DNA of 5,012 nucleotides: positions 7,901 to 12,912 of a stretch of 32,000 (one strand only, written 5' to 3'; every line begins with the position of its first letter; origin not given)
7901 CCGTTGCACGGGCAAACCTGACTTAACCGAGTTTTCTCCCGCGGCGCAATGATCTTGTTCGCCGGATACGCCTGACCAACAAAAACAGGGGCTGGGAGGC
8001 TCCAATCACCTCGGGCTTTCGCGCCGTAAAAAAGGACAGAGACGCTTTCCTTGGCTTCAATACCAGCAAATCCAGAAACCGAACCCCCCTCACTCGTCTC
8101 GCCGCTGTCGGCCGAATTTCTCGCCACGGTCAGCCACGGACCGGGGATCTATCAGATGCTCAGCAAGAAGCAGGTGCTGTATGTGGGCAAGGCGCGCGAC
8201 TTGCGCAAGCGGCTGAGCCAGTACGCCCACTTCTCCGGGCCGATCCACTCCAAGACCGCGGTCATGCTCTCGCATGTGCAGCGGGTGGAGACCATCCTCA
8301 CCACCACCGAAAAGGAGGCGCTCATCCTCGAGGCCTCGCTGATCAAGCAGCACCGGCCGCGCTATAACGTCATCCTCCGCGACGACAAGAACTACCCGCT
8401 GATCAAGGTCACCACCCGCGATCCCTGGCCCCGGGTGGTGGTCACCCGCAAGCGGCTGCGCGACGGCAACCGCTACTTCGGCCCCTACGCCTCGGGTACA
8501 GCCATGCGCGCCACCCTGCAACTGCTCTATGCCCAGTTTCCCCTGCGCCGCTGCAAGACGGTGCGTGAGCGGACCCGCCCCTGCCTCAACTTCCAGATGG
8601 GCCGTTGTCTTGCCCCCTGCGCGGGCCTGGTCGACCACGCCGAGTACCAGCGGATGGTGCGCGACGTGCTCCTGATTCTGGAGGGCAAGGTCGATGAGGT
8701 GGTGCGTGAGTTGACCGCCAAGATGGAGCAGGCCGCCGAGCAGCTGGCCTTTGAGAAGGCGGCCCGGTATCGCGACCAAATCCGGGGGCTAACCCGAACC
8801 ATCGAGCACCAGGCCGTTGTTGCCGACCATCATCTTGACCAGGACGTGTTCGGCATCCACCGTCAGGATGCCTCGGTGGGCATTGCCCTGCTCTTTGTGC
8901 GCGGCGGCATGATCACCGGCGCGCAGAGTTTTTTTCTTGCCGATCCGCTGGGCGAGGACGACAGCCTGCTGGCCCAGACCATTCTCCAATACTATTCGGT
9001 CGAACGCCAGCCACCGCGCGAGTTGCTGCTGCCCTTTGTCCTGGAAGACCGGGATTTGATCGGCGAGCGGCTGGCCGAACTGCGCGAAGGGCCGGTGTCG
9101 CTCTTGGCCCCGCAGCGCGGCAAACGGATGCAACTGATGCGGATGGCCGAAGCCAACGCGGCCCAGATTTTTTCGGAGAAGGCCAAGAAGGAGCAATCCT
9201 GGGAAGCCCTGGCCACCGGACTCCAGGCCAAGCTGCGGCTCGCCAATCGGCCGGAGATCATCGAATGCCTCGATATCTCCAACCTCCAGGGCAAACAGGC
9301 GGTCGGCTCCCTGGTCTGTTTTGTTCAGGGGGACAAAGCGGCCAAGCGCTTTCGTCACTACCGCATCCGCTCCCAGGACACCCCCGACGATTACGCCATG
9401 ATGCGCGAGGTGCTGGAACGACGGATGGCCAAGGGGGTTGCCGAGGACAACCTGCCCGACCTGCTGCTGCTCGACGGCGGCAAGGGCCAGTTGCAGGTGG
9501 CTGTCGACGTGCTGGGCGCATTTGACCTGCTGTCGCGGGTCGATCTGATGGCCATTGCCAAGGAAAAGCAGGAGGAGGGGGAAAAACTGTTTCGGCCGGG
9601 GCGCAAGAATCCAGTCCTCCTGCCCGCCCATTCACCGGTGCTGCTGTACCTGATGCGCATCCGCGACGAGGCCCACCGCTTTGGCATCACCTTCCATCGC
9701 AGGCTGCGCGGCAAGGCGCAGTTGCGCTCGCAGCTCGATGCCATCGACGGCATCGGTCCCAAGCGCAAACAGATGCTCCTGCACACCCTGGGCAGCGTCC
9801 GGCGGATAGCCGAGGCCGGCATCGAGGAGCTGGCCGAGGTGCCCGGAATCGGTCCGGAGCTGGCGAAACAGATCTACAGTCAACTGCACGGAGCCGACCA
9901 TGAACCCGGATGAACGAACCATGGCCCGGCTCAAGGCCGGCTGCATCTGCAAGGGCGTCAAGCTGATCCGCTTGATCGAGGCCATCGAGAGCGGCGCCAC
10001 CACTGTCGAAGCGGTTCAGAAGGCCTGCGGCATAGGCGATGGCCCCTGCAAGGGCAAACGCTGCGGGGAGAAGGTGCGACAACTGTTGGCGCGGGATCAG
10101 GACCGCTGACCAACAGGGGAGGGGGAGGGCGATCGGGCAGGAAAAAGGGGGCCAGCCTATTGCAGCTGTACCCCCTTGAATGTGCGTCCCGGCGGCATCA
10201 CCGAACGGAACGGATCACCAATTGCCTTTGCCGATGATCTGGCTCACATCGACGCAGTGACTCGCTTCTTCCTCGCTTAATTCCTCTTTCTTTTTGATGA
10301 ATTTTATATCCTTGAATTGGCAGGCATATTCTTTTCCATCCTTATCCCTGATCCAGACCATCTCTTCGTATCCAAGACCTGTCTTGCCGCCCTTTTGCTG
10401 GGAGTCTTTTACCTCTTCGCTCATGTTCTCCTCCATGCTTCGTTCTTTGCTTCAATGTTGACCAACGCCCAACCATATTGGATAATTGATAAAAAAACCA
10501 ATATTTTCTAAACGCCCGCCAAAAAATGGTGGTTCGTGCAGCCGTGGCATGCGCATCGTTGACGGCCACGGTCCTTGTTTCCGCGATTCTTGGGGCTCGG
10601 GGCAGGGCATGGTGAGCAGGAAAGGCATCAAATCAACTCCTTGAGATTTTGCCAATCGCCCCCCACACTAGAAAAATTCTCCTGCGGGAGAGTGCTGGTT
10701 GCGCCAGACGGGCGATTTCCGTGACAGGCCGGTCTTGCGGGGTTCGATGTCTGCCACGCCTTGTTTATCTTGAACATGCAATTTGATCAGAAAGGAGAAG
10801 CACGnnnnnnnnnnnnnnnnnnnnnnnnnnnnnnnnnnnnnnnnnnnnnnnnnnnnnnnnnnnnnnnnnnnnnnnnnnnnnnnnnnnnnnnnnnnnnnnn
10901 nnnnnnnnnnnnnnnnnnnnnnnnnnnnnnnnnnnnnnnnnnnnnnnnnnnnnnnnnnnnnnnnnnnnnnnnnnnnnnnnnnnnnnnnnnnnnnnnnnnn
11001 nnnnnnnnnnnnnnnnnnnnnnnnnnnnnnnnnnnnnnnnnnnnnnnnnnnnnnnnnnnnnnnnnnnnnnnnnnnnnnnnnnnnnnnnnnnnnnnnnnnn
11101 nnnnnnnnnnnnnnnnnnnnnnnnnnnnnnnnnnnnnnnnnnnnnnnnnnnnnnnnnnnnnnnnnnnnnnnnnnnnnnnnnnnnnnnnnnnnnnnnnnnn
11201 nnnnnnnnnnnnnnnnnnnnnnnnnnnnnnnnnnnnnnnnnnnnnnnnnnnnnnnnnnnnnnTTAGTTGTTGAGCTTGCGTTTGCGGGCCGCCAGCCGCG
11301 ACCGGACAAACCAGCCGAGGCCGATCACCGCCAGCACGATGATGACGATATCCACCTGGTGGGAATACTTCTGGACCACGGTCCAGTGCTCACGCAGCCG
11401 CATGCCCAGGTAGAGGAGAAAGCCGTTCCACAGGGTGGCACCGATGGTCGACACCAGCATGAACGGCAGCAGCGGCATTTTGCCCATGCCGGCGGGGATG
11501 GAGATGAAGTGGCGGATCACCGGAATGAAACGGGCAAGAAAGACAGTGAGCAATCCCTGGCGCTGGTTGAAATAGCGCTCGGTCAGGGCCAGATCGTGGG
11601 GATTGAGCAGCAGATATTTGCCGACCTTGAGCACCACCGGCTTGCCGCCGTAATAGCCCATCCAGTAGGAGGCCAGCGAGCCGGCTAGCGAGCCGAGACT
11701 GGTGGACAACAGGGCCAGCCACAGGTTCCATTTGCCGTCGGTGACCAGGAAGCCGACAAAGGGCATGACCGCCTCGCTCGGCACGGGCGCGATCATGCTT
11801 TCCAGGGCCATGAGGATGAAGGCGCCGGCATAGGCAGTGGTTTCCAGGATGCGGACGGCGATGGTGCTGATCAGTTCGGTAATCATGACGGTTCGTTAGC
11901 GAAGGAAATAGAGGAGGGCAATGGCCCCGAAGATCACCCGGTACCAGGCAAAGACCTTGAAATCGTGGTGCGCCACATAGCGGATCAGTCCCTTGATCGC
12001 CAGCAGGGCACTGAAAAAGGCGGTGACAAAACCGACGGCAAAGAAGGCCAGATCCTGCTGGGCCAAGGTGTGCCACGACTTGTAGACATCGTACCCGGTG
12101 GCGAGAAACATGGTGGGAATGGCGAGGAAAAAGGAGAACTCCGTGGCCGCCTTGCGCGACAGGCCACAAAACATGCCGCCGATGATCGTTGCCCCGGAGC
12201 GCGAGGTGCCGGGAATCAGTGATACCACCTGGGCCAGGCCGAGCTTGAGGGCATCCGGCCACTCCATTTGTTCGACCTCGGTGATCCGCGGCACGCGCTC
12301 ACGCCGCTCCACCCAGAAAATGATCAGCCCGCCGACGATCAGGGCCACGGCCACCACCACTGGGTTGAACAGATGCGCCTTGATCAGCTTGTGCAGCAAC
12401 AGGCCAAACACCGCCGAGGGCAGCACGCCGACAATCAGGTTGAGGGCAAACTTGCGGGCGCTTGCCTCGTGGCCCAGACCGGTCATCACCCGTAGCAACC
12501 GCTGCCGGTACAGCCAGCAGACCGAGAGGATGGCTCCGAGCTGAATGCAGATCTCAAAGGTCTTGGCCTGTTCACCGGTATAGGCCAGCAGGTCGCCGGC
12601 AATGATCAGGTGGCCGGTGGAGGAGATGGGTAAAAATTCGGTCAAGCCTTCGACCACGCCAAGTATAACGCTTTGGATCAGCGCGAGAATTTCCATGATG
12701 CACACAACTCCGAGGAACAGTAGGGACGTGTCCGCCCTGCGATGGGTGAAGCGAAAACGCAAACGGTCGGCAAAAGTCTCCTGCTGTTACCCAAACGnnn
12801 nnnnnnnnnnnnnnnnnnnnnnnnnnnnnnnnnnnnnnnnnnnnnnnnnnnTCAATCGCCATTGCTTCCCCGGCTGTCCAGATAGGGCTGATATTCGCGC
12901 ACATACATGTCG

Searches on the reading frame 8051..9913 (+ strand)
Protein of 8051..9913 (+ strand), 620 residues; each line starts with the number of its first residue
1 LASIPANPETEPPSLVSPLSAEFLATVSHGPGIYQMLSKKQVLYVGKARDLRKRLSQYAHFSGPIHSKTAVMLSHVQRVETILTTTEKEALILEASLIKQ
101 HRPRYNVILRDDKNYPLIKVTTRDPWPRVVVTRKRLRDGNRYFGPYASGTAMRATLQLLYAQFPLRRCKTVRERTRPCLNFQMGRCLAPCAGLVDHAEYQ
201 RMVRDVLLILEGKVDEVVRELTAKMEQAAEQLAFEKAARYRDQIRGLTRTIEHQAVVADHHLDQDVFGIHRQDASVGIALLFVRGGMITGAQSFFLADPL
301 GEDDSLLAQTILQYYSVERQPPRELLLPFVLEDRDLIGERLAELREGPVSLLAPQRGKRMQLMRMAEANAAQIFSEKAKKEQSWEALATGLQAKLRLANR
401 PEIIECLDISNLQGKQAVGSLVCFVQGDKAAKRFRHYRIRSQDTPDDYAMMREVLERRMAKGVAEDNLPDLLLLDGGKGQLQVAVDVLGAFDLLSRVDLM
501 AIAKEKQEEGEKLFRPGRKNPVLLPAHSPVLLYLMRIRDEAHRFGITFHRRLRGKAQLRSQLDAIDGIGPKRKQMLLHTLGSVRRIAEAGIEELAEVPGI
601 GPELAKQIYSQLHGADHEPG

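Call 16: search_protein_families(library=pfam, proteins=[window:8051-9913:+], max_evalue=0.001)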
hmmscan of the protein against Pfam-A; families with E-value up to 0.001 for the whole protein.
window:8051-9913:+ (620 aa): 8 families
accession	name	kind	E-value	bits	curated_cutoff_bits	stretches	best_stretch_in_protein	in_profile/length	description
PF08459.17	UvrC_RNaseH_dom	-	1.7e-48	164.9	22.3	1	393-546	2-159/159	UvrC RNAse H endonuclease domain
PF22920.2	UvrC_RNaseH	-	5.6e-28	97.6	24.3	1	263-376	1-115/116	UvrC Ribonuclease H-like domain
PF14520.12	HHH_5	-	4.3e-13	50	27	1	562-612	4-55/57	Helix-hairpin-helix domain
PF02151.25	UVR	-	7.9e-12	45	21.5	1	215-247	1-33/36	UvrB/uvrC motif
PF01541.30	GIY-YIG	-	1.1e-10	42.1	22.6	1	32-106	3-78/78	GIY-YIG catalytic domain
PF00633.29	HHH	-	1.1e-08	34.9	24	1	583-610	2-29/30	Helix-hairpin-helix motif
PF12826.13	HHH_2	-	1.8e-06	28.4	27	1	565-613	8-56/64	Helix-hairpin-helix motif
PF12836.13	HHH_3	-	0.00029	21.3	27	0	588-609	10-31/65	Helix-hairpin-helix motif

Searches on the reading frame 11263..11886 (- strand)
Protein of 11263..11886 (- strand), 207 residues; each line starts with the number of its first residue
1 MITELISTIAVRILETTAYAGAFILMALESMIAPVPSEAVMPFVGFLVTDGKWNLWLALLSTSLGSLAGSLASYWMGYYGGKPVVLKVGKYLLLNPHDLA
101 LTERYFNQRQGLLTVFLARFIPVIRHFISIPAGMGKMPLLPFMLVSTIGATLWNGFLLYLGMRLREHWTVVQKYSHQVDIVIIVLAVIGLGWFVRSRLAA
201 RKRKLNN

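Call 16: search_protein_families(library=pfam, proteins=[window:11263-11886:-], max_evalue=0.001)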
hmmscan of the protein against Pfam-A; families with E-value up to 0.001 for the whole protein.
window:11263-11886:- (207 aa): 1 family
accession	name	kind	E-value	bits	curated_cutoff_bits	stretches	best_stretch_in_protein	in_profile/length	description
PF09335.16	VTT_dom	-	2e-22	80.4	33.9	1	35-162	1-122/123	VTT domain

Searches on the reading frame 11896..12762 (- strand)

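Call 16: search_protein_families(library=pfam, proteins=[window:11896-12762:-], max_evalue=0.001)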
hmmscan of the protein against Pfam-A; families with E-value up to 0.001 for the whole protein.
window:11896-12762:- (288 aa): 2 families
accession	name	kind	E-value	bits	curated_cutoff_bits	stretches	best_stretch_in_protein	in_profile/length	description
PF02673.24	BacA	-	1.9e-87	293.7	33.4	1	32-281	2-257/257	Bacitracin resistance protein BacA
PF01925.25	TauE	-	0.00026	21.2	32.6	1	101-261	61-192/237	Sulfite exporter TauE/SafE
